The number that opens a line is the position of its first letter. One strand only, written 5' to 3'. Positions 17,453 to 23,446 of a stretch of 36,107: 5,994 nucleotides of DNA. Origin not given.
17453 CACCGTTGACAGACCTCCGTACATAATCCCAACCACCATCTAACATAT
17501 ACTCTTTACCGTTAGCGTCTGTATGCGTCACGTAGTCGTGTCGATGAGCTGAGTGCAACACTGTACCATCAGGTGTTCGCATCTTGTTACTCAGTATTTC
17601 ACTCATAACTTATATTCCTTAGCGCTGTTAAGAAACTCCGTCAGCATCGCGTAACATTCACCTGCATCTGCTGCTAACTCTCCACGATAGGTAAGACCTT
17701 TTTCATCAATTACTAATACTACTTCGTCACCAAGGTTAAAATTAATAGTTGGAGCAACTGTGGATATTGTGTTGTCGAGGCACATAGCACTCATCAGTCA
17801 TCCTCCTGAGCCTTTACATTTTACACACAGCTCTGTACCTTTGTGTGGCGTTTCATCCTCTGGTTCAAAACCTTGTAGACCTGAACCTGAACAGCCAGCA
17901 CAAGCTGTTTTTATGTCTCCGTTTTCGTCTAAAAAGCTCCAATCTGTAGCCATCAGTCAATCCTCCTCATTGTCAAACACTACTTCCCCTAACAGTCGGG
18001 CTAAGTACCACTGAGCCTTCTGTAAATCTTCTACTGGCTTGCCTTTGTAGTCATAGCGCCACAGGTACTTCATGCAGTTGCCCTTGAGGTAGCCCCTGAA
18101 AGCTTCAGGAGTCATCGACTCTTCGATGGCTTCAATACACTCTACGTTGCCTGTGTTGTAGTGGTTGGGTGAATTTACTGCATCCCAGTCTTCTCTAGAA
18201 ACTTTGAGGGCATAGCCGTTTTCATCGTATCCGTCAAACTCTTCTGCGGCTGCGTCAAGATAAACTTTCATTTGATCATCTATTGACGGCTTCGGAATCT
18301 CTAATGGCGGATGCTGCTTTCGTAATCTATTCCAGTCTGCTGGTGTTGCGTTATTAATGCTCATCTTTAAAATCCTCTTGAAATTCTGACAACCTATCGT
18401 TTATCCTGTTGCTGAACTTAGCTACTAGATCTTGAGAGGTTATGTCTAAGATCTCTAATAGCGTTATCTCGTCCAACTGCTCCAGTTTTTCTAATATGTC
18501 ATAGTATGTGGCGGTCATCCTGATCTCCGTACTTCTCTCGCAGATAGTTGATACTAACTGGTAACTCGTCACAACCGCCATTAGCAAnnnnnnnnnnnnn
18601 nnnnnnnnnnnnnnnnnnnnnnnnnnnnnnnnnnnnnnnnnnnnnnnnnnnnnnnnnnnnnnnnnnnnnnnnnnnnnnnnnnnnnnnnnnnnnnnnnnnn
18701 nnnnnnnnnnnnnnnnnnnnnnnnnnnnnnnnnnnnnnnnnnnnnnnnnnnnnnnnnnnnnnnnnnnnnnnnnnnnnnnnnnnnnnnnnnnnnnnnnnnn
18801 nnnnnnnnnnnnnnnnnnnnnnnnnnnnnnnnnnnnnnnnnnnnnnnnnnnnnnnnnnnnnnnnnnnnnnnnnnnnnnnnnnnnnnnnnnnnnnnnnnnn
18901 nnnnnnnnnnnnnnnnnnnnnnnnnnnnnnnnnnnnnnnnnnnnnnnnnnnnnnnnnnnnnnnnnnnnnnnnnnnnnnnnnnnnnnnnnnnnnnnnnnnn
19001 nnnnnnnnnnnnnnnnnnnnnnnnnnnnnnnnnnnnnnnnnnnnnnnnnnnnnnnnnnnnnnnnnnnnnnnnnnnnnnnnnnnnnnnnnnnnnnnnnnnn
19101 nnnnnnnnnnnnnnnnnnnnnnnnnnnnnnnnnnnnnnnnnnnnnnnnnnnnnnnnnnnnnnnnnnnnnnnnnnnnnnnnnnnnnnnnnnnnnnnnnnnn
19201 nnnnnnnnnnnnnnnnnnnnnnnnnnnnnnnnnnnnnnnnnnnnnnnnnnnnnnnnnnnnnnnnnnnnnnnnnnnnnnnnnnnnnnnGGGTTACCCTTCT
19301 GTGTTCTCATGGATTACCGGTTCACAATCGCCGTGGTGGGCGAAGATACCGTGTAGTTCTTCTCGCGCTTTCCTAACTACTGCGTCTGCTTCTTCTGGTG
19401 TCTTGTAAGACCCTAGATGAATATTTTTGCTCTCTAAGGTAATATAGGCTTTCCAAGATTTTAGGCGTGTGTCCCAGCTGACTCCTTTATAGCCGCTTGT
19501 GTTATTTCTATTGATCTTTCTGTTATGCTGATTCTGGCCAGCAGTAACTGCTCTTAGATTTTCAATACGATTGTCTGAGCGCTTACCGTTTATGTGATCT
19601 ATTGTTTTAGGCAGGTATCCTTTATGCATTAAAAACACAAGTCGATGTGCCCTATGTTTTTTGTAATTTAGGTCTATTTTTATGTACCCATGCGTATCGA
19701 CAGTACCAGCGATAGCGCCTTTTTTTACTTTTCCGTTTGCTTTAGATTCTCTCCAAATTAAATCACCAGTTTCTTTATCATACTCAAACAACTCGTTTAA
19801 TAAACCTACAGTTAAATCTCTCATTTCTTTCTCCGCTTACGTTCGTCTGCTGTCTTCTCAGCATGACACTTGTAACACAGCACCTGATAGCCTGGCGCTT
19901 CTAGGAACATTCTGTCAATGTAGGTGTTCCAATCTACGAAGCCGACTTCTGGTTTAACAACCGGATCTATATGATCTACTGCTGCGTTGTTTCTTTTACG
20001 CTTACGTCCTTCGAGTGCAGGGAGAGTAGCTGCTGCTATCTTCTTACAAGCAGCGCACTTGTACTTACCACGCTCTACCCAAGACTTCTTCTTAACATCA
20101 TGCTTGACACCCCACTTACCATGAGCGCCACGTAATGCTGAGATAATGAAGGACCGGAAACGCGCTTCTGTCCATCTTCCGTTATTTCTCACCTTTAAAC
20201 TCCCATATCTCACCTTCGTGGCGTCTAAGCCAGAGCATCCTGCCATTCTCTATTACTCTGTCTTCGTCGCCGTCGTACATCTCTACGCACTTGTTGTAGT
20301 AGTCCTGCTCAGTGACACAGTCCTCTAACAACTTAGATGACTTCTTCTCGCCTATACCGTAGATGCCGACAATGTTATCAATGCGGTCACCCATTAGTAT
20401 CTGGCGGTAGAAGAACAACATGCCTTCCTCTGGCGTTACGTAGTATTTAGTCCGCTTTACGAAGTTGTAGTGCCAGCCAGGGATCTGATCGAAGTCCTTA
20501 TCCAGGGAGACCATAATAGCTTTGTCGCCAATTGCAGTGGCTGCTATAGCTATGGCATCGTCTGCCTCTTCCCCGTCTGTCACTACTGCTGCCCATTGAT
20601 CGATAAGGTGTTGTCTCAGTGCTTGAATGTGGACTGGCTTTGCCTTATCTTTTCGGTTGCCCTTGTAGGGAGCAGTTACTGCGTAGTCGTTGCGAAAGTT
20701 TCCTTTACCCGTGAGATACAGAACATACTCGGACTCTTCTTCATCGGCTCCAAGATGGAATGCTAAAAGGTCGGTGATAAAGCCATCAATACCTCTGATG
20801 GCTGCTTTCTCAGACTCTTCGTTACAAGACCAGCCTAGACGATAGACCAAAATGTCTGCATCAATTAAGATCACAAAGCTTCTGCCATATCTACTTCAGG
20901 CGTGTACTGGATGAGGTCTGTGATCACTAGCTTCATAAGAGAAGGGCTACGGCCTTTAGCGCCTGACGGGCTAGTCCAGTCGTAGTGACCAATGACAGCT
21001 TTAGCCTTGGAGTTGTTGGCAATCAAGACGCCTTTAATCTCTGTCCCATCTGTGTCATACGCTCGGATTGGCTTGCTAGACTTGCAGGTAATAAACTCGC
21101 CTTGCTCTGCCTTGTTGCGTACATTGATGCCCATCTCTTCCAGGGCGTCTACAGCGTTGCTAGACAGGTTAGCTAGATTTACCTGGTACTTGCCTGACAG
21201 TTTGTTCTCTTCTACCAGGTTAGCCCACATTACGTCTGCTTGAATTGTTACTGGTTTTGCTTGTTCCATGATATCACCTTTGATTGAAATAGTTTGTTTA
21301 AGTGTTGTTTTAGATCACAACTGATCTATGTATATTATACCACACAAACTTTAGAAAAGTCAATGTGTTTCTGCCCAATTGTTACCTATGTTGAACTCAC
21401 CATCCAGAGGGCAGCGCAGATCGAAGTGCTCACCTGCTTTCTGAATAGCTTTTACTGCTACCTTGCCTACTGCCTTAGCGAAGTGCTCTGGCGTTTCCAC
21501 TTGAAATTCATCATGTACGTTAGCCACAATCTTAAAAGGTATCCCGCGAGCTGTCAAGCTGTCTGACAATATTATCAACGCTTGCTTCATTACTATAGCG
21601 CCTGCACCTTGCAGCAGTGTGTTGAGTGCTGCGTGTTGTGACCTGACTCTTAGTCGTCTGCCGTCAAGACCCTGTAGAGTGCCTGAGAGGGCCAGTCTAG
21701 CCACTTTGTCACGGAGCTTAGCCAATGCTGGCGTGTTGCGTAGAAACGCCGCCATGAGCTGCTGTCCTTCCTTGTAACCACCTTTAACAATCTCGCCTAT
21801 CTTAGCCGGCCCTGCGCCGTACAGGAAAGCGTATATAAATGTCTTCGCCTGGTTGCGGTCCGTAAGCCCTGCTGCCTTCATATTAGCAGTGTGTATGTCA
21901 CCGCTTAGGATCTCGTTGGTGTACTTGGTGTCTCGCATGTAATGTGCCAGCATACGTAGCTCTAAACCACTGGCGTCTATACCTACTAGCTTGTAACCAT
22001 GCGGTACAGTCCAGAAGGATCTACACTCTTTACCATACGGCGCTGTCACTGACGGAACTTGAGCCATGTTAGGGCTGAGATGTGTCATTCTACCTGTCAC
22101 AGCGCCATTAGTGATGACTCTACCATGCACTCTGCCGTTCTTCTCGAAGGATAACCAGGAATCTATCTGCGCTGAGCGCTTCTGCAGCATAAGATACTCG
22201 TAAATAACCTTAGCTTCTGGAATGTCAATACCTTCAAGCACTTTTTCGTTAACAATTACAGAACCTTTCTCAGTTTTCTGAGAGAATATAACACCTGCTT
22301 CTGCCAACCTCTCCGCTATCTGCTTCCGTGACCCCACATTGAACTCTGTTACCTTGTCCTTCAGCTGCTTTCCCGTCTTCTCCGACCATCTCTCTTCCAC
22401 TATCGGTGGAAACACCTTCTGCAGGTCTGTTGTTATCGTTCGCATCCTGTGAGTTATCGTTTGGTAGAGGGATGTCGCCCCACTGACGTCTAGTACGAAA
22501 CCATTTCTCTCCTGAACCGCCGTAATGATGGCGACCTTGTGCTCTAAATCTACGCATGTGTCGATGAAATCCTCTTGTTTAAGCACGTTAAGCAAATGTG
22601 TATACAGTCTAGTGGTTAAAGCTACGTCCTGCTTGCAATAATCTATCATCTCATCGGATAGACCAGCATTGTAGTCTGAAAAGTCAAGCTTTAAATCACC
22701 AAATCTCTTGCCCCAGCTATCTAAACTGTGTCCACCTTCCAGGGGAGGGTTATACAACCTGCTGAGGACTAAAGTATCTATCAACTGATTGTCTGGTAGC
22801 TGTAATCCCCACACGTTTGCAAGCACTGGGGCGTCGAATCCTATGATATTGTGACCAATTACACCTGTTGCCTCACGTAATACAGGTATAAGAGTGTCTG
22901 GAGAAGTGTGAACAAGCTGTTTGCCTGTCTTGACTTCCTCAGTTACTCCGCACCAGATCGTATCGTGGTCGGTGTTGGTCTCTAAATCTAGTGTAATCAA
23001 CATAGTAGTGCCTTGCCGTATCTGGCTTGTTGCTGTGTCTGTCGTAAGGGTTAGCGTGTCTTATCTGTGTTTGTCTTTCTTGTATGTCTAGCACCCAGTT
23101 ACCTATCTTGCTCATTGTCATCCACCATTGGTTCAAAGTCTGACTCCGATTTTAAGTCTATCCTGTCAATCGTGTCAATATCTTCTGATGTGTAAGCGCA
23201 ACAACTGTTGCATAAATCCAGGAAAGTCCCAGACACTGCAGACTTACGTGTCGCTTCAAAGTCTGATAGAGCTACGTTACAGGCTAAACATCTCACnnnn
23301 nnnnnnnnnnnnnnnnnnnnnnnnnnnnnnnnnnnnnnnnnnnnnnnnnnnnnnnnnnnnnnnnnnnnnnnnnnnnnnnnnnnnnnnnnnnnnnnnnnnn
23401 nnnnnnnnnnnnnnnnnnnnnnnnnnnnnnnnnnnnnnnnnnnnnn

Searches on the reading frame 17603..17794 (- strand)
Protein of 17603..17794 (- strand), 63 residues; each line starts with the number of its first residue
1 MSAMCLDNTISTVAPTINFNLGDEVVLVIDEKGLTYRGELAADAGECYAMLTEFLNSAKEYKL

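Call 66: search_protein_families(library=pfam, proteins=[window:17603-17794:-], max_evalue=1)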
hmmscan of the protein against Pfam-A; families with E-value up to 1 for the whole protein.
window:17603-17794:- (63 aa): 1 family
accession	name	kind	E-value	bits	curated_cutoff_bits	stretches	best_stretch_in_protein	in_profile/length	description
PF22450.1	CagL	-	0.0078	16.6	27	1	6-42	8-44/139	T4SS protein CagL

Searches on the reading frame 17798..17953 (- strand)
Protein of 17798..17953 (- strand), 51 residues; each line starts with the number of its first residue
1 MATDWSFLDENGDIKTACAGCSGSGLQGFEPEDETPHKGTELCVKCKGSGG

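Call 66: search_protein_families(library=pfam, proteins=[window:17798-17953:-], max_evalue=1)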
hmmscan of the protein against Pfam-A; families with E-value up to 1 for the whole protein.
window:17798-17953:- (51 aa): 3 families
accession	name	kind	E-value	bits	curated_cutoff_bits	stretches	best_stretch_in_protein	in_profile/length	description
PF15777.11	Anti-TRAP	-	0.031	14.7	32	1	13-50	8-40/59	Tryptophan RNA-binding attenuator protein inhibitory protein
PF17302.8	DUF5351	-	0.16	12.8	27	1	39-50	16-27/29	Family of unknown function (DUF5351)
PF00684.25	DnaJ_CXXCXGXG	-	0.17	12.6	32.7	1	16-50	16-51/65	DnaJ central domain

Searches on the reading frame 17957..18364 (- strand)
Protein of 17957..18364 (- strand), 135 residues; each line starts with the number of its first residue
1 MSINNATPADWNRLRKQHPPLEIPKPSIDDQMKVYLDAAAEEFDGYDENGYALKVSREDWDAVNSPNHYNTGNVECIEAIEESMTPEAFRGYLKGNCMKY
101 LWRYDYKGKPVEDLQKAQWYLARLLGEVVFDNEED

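Call 27: search_protein_families(library=phrogs, proteins=[window:17957-18364:-], max_evalue=0.001)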
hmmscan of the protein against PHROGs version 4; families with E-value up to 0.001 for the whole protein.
window:17957-18364:- (135 aa): 23 families
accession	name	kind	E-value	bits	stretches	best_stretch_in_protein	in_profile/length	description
phrog_236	-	other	1e-29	105.4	1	57-127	235-304/431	nucleotide kinase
phrog_1689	-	other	5.8e-28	99.4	1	42-128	147-234/243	nucleotide kinase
phrog_2585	-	other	1.4e-21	78.7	1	52-122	87-161/175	nucleotide kinase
phrog_4943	-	unknown function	1.3e-20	75.5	1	51-124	79-155/166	-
phrog_11324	-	other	9.3e-20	72.6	1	58-126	6-69/139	nucleotide kinase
phrog_4897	-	other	3.1e-19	70.8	1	51-126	103-178/186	kinase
phrog_18538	-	unknown function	2.8e-14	54.4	1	61-123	3-66/159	-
phrog_23238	-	unknown function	7.7e-14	52.9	1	60-127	125-192/196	-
phrog_4472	-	other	1.6e-13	51.4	1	61-125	12-74/100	nucleotide kinase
phrog_2781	-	unknown function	1.4e-11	46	1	53-123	167-239/253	-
phrog_10602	-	other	8.4e-11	43.2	1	59-127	95-162/168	nucleotide kinase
phrog_32366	-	unknown function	2.4e-09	38.3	1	58-125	4-66/170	-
phrog_2387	-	other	9.7e-09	36.6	1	61-126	3-69/147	nucleotide kinase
phrog_5839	-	unknown function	2.1e-08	35.2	1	62-124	7-63/128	-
phrog_4824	-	unknown function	3.6e-08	34.5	1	64-125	7-60/128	-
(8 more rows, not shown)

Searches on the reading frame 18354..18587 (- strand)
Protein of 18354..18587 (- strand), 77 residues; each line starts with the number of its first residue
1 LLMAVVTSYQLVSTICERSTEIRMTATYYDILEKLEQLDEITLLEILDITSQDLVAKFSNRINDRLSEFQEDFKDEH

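Call 66: search_protein_families(library=pfam, proteins=[window:18354-18587:-], max_evalue=1)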
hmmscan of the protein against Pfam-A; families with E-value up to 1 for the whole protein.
window:18354-18587:- (77 aa): 1 family
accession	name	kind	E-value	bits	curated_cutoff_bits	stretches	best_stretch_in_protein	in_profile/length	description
PF24764.1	rva_4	-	0.11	12.6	26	1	23-74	115-164/194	Integrase core domain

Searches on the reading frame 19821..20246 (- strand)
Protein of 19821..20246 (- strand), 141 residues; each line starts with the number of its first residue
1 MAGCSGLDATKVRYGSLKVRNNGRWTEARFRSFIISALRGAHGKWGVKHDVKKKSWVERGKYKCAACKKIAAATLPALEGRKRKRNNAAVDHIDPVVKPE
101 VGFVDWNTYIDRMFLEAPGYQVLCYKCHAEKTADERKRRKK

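Call 27: search_protein_families(library=phrogs, proteins=[window:19821-20246:-], max_evalue=0.001)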
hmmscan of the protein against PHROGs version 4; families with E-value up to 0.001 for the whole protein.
window:19821-20246:- (141 aa): 9 families
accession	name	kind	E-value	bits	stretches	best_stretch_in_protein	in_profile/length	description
phrog_3106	-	DNA, RNA and nucleotide metabolism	1.9e-19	71.4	1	20-141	118-230/252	HNH endonuclease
phrog_4234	-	DNA, RNA and nucleotide metabolism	2.9e-08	34.5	1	89-139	42-90/130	HNH endonuclease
phrog_5956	-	DNA, RNA and nucleotide metabolism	1.4e-06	29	1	51-140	49-116/138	HNH endonuclease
phrog_2323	-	DNA, RNA and nucleotide metabolism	6.5e-06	27.1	1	80-140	43-92/113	HNH endonuclease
phrog_1985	-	DNA, RNA and nucleotide metabolism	1.5e-05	26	1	25-137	16-128/184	HNH endonuclease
phrog_589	-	DNA, RNA and nucleotide metabolism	3.8e-05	24.5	1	54-139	84-146/179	HNH endonuclease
phrog_144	-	DNA, RNA and nucleotide metabolism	5.9e-05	23.8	1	57-141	80-142/175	HNH endonuclease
phrog_119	-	DNA, RNA and nucleotide metabolism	0.00015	21.7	1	52-140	194-263/443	HNH endonuclease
phrog_6050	-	DNA, RNA and nucleotide metabolism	0.00035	20.5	1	48-136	298-362/402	HNH endonuclease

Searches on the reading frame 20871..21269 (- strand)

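Call 27: search_protein_families(library=phrogs, proteins=[window:20871-21269:-], max_evalue=0.001)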
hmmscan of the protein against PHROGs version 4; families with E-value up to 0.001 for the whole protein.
window:20871-21269:- (132 aa): 0 families

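Call 66: search_protein_families(library=pfam, proteins=[window:20871-21269:-], max_evalue=1)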
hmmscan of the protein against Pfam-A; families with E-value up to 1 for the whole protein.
window:20871-21269:- (132 aa): 2 families
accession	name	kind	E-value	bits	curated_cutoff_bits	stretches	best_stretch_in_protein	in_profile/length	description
PF20456.3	DUF6709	-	0.12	11.8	27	1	58-114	283-338/339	Family of unknown function (DUF6709)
PF08955.15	BofC_C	-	0.13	12.9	21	1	21-58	31-67/74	BofC C-terminal domain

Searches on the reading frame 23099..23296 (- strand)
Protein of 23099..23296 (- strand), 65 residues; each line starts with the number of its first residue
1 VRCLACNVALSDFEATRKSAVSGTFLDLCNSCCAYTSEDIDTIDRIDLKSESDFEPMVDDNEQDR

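Call 66: search_protein_families(library=pfam, proteins=[window:23099-23296:-], max_evalue=1)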
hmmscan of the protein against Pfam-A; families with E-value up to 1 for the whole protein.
window:23099-23296:- (65 aa): 0 families

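Call 82: search_protein_families(library=phrogs, proteins=[window:23099-23296:-], max_evalue=1)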
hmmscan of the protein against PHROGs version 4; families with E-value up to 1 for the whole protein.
window:23099-23296:- (65 aa): 3 families
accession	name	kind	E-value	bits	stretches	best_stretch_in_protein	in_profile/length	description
phrog_10364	-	unknown function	0.023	15.9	1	1-36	1-35/62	-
phrog_31629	-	unknown function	0.068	14.5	1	2-55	11-64/91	-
phrog_23358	-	unknown function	0.075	14.5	1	1-33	1-30/58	-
